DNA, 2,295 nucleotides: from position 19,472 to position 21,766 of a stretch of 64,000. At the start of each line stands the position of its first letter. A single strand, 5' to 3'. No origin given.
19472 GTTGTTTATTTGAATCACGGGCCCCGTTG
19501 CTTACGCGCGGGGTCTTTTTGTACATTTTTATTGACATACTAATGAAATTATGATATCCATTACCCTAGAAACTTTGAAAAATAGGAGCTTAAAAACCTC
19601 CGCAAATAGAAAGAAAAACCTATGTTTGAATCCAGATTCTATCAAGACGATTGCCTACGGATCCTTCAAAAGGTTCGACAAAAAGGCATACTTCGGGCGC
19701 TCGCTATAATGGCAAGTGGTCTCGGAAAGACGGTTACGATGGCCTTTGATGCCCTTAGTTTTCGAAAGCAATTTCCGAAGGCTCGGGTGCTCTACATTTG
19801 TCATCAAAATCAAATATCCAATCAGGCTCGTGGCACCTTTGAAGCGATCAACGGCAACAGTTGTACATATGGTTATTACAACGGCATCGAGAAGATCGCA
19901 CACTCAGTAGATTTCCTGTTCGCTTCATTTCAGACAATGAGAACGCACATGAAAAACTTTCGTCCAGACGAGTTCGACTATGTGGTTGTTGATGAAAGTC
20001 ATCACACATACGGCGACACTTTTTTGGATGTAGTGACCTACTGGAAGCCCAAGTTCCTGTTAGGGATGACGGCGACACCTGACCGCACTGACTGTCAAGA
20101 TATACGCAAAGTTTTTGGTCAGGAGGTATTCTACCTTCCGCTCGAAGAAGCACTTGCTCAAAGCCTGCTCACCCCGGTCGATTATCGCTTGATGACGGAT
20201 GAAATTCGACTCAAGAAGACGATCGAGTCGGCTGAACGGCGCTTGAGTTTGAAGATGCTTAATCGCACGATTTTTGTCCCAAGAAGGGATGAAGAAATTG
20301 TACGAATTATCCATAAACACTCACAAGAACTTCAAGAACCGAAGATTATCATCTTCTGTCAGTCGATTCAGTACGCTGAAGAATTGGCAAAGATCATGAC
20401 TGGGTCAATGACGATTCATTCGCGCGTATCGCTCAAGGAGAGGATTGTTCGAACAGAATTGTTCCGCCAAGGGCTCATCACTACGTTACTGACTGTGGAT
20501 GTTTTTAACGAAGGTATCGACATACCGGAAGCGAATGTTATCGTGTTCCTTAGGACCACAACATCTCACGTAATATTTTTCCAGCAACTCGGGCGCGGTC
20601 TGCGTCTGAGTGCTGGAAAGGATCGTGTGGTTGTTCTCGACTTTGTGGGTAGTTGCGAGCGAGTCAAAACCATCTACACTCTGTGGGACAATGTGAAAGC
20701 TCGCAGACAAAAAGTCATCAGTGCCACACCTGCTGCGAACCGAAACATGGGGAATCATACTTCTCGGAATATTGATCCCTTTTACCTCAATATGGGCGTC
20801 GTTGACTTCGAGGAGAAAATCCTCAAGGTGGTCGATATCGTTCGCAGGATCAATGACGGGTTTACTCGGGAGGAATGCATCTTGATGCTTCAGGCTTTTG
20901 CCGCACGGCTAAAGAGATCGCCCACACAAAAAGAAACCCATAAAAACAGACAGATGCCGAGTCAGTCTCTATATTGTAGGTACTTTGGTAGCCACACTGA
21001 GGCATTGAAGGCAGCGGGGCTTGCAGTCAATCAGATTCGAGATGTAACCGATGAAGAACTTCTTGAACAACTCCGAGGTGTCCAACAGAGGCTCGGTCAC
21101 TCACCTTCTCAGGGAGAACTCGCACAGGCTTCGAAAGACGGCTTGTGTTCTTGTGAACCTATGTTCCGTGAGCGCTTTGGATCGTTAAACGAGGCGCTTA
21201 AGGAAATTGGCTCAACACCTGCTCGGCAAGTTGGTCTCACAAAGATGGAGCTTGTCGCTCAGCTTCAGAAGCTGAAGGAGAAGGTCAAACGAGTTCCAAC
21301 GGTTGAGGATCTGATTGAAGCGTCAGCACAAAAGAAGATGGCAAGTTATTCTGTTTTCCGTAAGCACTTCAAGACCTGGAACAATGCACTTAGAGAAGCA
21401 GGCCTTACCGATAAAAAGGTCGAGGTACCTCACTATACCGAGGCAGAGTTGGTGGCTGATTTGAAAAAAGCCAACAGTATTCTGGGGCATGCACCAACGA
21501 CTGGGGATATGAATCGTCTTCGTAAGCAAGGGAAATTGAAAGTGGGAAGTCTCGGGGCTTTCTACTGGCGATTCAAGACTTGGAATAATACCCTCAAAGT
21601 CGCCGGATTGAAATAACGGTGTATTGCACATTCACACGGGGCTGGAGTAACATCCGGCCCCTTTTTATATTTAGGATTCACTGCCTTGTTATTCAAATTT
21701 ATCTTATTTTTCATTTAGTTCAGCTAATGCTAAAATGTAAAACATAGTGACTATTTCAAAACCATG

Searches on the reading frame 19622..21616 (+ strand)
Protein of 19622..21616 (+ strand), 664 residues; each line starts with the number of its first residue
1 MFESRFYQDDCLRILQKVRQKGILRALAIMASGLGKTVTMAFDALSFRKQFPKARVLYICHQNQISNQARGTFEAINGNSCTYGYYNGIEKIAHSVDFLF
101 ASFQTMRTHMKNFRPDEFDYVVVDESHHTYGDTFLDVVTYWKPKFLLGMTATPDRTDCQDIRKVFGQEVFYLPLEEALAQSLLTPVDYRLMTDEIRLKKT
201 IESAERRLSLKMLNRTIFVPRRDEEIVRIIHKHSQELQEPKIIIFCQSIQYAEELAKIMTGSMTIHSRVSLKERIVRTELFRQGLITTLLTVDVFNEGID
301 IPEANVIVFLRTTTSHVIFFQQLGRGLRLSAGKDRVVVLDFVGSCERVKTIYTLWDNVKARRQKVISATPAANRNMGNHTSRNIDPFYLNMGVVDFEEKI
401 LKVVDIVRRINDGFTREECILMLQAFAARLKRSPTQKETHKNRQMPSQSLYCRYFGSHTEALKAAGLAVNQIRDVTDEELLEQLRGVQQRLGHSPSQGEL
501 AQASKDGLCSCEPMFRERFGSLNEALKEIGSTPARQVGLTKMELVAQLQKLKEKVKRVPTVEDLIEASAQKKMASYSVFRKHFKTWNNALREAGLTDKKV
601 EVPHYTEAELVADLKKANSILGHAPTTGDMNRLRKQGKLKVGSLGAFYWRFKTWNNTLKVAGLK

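Call 44: search_protein_families(library=padloc, proteins=[window:19622-21616:+], max_evalue=0.001)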
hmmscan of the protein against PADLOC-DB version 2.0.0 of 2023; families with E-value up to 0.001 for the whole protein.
window:19622-21616:+ (664 aa): 17 families
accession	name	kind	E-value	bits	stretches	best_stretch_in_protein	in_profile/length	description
PDLC03658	mREase_IV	-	4.2e-53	178.3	1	7-345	226-561/953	Type IV methyl-directed restriction enzyme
PDLC03659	mREase_IV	-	4.8e-40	135.3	1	8-344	223-568/945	Type IV methyl-directed restriction enzyme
PDLC02707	PbeA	-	2.8e-24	83.7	1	3-343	252-631/672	PbeA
PDLC02704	PbeA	-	1.4e-20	71.4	2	253-345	555-647/682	PbeA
PDLC03047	REase_I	-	1.8e-19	67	1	5-330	345-704/1107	Type I restriction enzyme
PDLC03049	REase_I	-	2.2e-15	53.8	1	4-258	168-440/807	Type I restriction enzyme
PDLC03042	REase_I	-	1.3e-12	44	2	5-130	446-580/1170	Type I restriction enzyme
PDLC02706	PbeA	-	1e-11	42.2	1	216-342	551-672/722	PbeA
PDLC02703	PbeA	-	5.2e-09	33.2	1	144-346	395-618/626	PbeA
PDLC02705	PbeA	-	9.1e-09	32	1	241-343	527-634/691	PbeA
PDLC01439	typeIV_DinG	-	6.2e-07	26.4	1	224-305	392-473/575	CAS-IV-A; associated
PDLC03597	REase_MTase_IIG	-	1.7e-05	20.5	1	291-357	557-623/1646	Type IIG restriction enzyme-methyltransferase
PDLC03653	REase_III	-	3.9e-05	19.9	1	104-329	250-469/883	Type III restriction enzyme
PDLC03648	REase_III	-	0.00012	18.3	1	287-335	312-360/871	Type III restriction enzyme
PDLC03051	REase_MTase_I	-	0.00018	16.7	1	292-359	563-632/1591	Type I restriction enzyme-methyltransferase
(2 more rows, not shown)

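Call 45: search_protein_families(library=phrogs, proteins=[window:19622-21616:+], max_evalue=0.001)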
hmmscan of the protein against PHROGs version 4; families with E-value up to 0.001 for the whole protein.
window:19622-21616:+ (664 aa): 6 families
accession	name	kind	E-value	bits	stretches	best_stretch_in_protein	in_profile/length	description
phrog_16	-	DNA, RNA and nucleotide metabolism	6e-55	187.9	1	1-527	270-682/986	DNA helicase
phrog_22655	-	unknown function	1.3e-37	130.7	2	475-663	17-188/508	-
phrog_9690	-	DNA, RNA and nucleotide metabolism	1.6e-17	64.6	1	101-354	25-282/306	DNA helicase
phrog_16694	-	unknown function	2.7e-15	56.4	1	3-585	274-829/1010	-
phrog_62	-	DNA, RNA and nucleotide metabolism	4.5e-11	42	1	8-153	701-849/1881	DNA helicase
phrog_32711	-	unknown function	0.00048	19.1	0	287-336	397-446/956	-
